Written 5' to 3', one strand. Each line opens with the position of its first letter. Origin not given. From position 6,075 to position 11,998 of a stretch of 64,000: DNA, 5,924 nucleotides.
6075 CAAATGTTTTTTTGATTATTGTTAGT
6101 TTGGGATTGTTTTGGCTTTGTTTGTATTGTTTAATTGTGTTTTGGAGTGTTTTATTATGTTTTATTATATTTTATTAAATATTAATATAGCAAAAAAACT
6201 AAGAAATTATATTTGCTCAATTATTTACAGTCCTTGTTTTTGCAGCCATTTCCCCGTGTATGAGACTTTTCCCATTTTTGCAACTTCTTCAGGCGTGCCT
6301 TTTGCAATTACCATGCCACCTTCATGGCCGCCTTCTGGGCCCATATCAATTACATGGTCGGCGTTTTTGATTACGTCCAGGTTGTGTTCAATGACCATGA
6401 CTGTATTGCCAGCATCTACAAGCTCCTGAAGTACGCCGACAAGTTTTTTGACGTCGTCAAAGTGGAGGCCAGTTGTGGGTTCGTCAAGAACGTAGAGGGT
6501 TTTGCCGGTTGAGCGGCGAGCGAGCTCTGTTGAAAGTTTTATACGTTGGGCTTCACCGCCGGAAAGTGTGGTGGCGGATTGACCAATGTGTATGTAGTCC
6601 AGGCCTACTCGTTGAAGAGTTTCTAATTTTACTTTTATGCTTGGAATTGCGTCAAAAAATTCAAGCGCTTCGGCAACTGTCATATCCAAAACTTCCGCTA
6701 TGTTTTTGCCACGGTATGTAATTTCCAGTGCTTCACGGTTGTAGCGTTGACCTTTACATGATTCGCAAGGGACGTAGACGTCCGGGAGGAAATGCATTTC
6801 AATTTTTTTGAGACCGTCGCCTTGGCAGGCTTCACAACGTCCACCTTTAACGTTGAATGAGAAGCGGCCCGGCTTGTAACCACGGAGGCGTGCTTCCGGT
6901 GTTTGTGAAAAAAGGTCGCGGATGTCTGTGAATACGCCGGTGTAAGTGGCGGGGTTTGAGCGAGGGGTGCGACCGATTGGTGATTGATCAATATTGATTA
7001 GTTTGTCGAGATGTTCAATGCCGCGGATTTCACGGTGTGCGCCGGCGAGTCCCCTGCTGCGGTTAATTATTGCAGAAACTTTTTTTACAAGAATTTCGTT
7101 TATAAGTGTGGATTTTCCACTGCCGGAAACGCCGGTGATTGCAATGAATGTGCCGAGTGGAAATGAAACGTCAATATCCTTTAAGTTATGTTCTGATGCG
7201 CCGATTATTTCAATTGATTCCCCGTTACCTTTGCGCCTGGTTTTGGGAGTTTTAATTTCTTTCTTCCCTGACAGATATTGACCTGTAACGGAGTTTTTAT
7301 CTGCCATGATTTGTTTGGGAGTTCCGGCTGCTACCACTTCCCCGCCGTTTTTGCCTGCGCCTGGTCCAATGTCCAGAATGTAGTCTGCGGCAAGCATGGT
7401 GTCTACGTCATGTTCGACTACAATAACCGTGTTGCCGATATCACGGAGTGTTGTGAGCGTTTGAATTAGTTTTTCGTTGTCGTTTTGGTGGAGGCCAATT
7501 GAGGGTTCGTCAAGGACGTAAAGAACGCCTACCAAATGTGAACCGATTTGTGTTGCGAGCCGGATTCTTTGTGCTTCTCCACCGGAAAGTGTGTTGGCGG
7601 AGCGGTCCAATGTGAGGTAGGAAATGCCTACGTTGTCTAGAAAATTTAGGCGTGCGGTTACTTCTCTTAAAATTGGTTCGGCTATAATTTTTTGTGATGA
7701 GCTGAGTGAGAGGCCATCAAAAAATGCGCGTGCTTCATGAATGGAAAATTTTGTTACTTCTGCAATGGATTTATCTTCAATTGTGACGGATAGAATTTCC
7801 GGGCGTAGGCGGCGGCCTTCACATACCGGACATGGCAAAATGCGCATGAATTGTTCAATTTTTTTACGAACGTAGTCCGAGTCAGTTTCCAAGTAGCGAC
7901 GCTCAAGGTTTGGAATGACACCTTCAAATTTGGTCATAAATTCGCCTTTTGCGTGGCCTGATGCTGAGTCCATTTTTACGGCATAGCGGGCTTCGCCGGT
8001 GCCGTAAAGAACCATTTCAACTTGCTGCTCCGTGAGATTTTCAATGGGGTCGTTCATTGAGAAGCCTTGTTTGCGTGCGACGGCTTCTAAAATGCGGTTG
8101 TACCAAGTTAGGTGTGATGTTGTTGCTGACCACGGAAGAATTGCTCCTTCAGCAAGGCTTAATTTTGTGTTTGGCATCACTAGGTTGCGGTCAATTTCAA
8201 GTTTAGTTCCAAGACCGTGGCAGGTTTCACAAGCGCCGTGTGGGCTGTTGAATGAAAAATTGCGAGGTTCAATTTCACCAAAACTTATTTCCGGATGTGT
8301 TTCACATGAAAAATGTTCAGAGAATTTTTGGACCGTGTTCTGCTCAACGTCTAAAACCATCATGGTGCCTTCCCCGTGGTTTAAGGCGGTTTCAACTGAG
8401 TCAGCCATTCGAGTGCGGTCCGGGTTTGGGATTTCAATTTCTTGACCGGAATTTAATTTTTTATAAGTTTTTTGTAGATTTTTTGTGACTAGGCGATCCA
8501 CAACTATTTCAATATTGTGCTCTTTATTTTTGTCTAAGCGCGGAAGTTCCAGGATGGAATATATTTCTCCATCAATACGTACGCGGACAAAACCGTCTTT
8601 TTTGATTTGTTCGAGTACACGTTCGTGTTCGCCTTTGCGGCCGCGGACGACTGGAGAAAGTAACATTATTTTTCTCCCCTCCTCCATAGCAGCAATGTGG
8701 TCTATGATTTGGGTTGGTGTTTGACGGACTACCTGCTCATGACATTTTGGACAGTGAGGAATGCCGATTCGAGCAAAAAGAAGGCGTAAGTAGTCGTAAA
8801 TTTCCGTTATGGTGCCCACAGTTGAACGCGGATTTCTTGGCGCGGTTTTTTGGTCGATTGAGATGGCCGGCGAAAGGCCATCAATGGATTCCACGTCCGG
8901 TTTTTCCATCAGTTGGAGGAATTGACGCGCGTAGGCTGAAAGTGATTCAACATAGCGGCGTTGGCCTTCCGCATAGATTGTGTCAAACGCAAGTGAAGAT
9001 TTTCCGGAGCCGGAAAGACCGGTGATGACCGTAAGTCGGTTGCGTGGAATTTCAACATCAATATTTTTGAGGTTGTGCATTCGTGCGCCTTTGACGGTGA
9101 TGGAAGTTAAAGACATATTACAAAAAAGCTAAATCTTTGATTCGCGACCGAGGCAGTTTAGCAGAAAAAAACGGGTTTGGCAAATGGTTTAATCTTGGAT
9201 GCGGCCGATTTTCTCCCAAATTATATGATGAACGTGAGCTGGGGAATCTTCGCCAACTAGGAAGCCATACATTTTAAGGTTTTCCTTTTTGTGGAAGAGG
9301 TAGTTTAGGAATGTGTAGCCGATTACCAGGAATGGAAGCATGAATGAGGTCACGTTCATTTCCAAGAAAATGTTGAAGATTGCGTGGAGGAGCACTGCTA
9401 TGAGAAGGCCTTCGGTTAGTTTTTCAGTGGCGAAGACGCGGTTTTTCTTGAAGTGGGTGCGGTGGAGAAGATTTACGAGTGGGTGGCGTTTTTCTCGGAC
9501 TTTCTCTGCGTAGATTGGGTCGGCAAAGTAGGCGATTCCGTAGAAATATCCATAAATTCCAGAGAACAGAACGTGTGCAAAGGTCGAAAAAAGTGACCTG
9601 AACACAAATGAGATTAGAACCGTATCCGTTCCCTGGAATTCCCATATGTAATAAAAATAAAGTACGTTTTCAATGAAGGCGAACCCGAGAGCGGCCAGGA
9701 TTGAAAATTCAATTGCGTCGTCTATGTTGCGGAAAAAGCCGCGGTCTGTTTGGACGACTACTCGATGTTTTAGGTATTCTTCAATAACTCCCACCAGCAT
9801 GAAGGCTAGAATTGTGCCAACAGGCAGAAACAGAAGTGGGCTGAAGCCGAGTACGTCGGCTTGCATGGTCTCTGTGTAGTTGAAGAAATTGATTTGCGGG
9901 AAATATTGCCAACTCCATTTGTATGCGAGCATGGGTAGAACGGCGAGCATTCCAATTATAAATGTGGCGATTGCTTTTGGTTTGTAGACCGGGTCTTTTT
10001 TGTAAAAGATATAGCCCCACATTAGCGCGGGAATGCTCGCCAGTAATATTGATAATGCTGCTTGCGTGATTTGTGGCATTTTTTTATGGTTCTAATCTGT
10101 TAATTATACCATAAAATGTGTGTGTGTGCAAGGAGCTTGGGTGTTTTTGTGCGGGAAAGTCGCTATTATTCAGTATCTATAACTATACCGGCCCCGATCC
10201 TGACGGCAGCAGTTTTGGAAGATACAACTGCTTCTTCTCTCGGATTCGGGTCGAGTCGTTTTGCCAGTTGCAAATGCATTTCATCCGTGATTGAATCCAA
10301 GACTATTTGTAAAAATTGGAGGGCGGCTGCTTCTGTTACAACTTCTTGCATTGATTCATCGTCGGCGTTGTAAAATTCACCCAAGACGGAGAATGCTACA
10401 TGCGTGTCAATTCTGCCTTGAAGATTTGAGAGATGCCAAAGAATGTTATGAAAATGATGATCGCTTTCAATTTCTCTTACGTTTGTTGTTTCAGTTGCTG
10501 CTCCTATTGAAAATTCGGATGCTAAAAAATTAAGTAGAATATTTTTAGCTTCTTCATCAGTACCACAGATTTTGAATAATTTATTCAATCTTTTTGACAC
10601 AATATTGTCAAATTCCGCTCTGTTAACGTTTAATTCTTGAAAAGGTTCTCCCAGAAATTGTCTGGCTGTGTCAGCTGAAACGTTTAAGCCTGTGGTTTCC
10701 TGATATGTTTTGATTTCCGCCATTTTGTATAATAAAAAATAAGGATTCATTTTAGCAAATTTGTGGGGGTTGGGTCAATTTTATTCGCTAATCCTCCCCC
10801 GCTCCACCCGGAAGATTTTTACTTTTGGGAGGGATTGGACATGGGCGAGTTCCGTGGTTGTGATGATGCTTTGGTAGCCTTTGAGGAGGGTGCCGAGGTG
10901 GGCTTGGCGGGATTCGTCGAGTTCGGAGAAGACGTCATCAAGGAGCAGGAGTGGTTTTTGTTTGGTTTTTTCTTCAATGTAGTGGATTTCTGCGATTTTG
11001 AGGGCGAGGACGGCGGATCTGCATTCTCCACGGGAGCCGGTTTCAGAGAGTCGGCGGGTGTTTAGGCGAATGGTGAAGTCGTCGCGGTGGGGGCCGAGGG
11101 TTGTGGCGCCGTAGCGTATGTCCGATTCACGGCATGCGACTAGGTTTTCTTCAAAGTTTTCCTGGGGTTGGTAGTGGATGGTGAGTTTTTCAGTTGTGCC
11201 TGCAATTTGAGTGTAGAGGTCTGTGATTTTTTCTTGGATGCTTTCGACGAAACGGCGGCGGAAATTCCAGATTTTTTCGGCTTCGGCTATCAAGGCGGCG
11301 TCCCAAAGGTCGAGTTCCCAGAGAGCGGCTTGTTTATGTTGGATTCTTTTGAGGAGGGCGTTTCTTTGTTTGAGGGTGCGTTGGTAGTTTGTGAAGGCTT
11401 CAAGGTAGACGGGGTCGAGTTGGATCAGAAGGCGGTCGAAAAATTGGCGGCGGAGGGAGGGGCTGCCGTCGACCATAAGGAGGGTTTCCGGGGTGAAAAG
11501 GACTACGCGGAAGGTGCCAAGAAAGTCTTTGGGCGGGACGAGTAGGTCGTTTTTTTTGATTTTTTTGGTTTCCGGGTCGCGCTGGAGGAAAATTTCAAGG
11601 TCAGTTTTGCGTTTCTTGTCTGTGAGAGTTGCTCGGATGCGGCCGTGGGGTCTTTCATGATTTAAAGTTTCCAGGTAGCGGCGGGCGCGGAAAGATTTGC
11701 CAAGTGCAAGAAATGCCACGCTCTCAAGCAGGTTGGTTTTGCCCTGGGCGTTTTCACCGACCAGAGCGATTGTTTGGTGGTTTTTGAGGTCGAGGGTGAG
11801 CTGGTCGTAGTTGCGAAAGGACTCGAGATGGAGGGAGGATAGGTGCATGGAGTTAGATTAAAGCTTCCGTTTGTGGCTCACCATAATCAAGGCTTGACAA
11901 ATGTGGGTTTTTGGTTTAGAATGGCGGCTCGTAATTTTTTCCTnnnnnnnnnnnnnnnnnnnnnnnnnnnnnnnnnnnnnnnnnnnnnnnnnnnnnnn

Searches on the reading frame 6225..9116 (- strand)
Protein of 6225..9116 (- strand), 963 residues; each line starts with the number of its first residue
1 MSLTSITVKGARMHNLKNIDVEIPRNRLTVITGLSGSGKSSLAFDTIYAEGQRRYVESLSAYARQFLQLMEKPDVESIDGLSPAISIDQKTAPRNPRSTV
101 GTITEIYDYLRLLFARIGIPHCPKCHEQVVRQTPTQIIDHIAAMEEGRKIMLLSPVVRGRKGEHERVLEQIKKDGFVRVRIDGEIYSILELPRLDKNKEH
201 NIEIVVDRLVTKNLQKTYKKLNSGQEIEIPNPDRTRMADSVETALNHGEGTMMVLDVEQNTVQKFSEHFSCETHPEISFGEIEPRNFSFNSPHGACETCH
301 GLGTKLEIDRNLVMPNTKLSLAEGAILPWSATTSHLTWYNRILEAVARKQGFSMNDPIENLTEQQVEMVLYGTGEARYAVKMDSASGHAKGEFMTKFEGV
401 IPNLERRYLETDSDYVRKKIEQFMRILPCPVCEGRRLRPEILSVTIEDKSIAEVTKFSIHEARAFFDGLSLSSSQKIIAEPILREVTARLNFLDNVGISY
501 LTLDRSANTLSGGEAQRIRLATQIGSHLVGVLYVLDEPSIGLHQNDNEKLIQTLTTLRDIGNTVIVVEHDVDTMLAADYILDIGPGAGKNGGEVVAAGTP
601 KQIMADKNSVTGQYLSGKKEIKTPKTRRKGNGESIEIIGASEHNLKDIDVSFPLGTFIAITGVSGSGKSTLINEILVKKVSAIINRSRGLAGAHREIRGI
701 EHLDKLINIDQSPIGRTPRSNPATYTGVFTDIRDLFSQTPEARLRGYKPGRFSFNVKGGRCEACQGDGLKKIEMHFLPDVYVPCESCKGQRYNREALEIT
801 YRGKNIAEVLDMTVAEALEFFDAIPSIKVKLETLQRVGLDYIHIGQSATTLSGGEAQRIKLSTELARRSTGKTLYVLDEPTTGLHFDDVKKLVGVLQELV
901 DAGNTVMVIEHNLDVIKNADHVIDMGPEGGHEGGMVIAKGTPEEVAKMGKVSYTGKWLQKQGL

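Call 10: search_protein_families(library=ncbifam, proteins=[window:6225-9116:-], max_evalue=0.01)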
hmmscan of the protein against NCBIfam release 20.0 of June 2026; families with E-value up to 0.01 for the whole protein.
window:6225-9116:- (963 aa): 191 families (the best 25 are shown)
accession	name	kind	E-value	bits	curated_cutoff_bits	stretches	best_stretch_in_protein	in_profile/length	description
NF001503.0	PRK00349.1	equivalog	0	1513.9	1147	1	4-960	4-939/943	excinuclease ABC subunit UvrA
TIGR00630.1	uvra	equivalog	0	1436.7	729.8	1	6-946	2-924/924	excinuclease ABC subunit UvrA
NF001885.0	PRK00635.1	equivalog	2.6e-213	711.1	3054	1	5-947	5-906/1809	excinuclease ABC subunit A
TIGR04521.1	ECF_ATPase_2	equivalog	7.2e-37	127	330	3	832-947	126-234/279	energy-coupling factor transporter ATPase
NF040873.1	AztA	equivalog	1.9e-36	125.5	220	4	832-924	102-190/191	zinc ABC transporter ATP-binding protein AztA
TIGR03608.1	L_ocin_972_ABC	subfamily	1.4e-34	119.4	254.85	3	827-925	112-206/206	putative bacteriocin export ABC transporter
TIGR02857.1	CydD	equivalog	1e-33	117.1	435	3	842-925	450-529/529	thiol reductant ABC exporter subunit CydD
TIGR04520.1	ECF_ATPase_1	equivalog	2e-32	112.7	315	3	492-612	120-232/269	energy-coupling factor transporter ATPase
NF010068.0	PRK13548.1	equivalog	2e-31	109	261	3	828-947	116-232/261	heme ABC transporter ATP-binding protein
TIGR03873.1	F420-0_ABC_ATP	hypoth_equivalog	1.1e-30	106.8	372.4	2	845-946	132-225/256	putative F420-0 ABC transporter ATP-binding protein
TIGR02673.1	FtsE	equivalog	1.5e-29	103.2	264.85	3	832-921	120-205/214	cell division ATP-binding protein FtsE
NF008409.0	PRK11231.1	equivalog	8.4e-29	100.7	375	2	846-947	134-227/255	Fe(3+) dicitrate ABC transporter ATP-binding protein FecE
NF010155.0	PRK13634.1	equivalog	4.7e-28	98.3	413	3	491-622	127-252/290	energy-coupling factor ABC transporter ATP-binding protein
TIGR01166.1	cbiO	subfamily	1.8e-27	96.1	211.8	2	491-572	110-188/190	cobalt ABC transporter, ATP-binding protein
TIGR02315.1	ABC_phnC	equivalog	4.4e-27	95.1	266.1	3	828-925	124-219/243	phosphonate ABC transporter ATP-binding protein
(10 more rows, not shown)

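Call 76: list_cluster_members(proteins=[window:6225-9116:-, window:20953-22734:+, window:10781-11848:-, window:15900-19076:+, window:22731-26297:-])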
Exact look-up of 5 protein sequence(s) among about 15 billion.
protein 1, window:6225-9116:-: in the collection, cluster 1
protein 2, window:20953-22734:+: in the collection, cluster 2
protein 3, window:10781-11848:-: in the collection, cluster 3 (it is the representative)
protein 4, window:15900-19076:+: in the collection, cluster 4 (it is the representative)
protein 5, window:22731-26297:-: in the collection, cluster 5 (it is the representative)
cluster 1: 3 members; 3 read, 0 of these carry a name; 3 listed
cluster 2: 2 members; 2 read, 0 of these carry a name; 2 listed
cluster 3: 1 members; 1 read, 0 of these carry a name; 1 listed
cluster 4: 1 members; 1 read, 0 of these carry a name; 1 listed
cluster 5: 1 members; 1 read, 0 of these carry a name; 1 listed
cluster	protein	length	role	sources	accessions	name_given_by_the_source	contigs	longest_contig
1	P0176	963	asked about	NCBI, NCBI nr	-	-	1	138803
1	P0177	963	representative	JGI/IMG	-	-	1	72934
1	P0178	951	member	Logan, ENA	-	-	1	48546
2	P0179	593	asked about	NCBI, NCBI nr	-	-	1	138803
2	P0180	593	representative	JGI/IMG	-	-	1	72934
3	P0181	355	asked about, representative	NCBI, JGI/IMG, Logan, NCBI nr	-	-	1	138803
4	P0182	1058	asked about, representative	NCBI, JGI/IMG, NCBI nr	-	-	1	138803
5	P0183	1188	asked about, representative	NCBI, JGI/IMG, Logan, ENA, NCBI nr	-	-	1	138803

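Call 77: find_encoding_contigs(protein=P0180, flank=10000, max_places=3)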
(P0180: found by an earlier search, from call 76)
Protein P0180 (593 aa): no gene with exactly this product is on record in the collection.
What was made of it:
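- Tried and rejected: A look-up of a near-identical strain's ThrS was not on record (call 77).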

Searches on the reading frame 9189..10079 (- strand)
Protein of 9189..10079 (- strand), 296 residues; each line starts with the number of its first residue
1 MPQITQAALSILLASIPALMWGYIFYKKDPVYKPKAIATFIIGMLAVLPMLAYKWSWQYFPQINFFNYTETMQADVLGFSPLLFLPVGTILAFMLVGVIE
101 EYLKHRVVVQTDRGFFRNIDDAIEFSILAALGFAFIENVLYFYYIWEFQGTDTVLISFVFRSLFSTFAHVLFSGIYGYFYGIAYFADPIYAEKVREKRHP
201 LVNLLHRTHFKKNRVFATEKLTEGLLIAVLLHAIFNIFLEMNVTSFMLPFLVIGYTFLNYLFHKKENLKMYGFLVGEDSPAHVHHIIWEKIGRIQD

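Call 10: search_protein_families(library=ncbifam, proteins=[window:9189-10079:-], max_evalue=0.01)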
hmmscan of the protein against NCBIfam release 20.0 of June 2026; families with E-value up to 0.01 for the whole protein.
window:9189-10079:- (296 aa): 1 family
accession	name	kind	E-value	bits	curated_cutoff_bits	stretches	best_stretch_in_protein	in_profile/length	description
NF033739.1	intramemb_PrsW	equivalog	2.8e-10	40.2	225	1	90-186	64-154/210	glutamic-type intramembrane protease PrsW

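Call 81: search_protein_families(library=pfam, proteins=[window:9189-10079:-], max_evalue=0.001)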
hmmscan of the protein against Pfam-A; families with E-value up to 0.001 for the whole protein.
window:9189-10079:- (296 aa): 1 family
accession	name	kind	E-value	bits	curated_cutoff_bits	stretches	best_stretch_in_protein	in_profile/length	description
PF13367.11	PrsW-protease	-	2.5e-21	76.6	23.5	1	36-252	6-186/196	PrsW family intramembrane metalloprotease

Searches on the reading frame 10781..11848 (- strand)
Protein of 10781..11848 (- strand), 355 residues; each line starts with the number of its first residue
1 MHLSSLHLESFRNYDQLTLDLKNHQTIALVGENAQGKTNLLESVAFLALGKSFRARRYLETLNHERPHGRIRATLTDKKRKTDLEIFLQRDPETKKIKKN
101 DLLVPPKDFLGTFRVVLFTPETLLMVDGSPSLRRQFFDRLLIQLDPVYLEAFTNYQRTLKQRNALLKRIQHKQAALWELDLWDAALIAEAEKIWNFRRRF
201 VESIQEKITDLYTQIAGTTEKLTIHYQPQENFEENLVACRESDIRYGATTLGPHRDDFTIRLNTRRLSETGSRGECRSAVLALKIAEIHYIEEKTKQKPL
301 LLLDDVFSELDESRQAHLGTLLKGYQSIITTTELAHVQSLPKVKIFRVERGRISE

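Call 9: search_protein_families(library=padloc, proteins=[window:10781-11848:-], max_evalue=0.1)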
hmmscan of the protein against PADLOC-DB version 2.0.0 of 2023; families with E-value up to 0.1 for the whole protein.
window:10781-11848:- (355 aa): 93 families (the best 25 are shown)
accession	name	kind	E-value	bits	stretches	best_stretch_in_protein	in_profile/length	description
PDLC04135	mad3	-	3.4e-32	110.4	1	3-350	2-339/374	mads_3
PDLC00073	GajA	-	5.9e-10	36.7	1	1-70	1-69/589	AAA ATPase domain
PDLC00278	PtuA1|PtuA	-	7.9e-10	36.6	1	1-53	1-51/436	AAA ATPase domain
PDLC02979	AriA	-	1.6e-09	36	1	1-88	1-72/373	-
PDLC00070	GajA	-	3.7e-09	33.7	1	1-45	1-43/596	AAA ATPase domain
PDLC00072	GajA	-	6.7e-09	32.7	1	1-59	1-58/709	AAA ATPase domain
PDLC00298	PtuA1|PtuA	-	7.7e-09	33.1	1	1-46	1-45/423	AAA ATPase domain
PDLC00271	PtuA1|PtuA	-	3.8e-08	31.3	1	1-48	1-47/421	AAA ATPase domain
PDLC00293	PtuA1|PtuA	-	3.9e-08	30.7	1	1-47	1-48/527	AAA ATPase domain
PDLC00081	GajA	-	4.3e-08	30.3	1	1-65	1-62/574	AAA ATPase domain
PDLC00311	PtuA1|PtuA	-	4.6e-08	30.5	1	1-46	1-45/455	AAA ATPase domain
PDLC00310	PtuA1|PtuA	-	6.5e-08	30.1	1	1-50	1-48/443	AAA ATPase domain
PDLC02913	ATPase_I-A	-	1.1e-07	29.3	1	2-45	53-95/508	-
PDLC04393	PDC-M07A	-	1.2e-07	29.1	1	3-92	2-88/435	-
PDLC00077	GajA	-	2.4e-07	27.7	1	1-59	1-60/616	AAA ATPase domain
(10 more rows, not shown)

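Call 10: search_protein_families(library=ncbifam, proteins=[window:10781-11848:-], max_evalue=0.01)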
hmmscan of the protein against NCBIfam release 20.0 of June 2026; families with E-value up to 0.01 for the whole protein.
window:10781-11848:- (355 aa): 18 families
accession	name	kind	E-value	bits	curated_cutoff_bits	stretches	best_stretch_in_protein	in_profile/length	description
TIGR00611.2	recf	equivalog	1.6e-98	330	172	1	3-332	1-339/339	DNA replication/repair protein RecF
NF010680.0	PRK14079.1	equivalog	4.2e-62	210.2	386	1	1-336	1-330/349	recombination protein F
NF045487.1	ASRP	equivalog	8.6e-08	31.2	300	1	17-193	8-161/593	archaea-specific SMC-related protein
NF041760.1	PtuA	equivalog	5.7e-07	28.8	500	1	1-45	50-93/524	retron Ec78 anti-phage system effector ATPase PtuA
NF010068.0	PRK13548.1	equivalog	1.7e-05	24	261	0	269-323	136-187/261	heme ABC transporter ATP-binding protein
NF000355.4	ribo_prot_ABC_F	equivalog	0.0002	20.3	380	1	14-44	329-359/499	ribosomal protection-like ABC-F family protein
NF002572.0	PRK02224.1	equivalog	0.00023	19.6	1087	1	1-49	1-47/888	DNA double-strand break repair ATPase Rad50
NF047739.1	antiphage_MADS3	equivalog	0.0004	19.6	420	1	5-71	4-66/427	methylation-associated defense system AAA family ATPase MAD3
NF040873.1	AztA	equivalog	0.0024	17.5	220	0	15-45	9-39/191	zinc ABC transporter ATP-binding protein AztA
TIGR01277.1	thiQ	equivalog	0.0036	16.9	245.05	0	296-323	145-172/213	thiamine ABC transporter ATP-binding protein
NF010061.0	PRK13538.1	equivalog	0.0036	16.8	195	0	14-48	21-55/211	cytochrome c biogenesis heme-transporting ATPase CcmA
TIGR01189.1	ccmA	equivalog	0.005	16.5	131.6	0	15-48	17-50/198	heme ABC exporter ATP-binding protein CcmA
NF000170.2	ABCF_Vga_all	exception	0.0052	15.3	725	0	19-43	24-48/521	Vga family ABC-F type ribosomal protection protein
NF000167.2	ABCF_Lsa_all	exception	0.007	15.4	750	0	15-44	326-355/492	Lsa family ABC-F type ribosomal protection protein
NF038234.1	retron_eff_Eco8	equivalog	0.0074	14.9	250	0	1-46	1-45/679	retron Eco8 family effector endonuclease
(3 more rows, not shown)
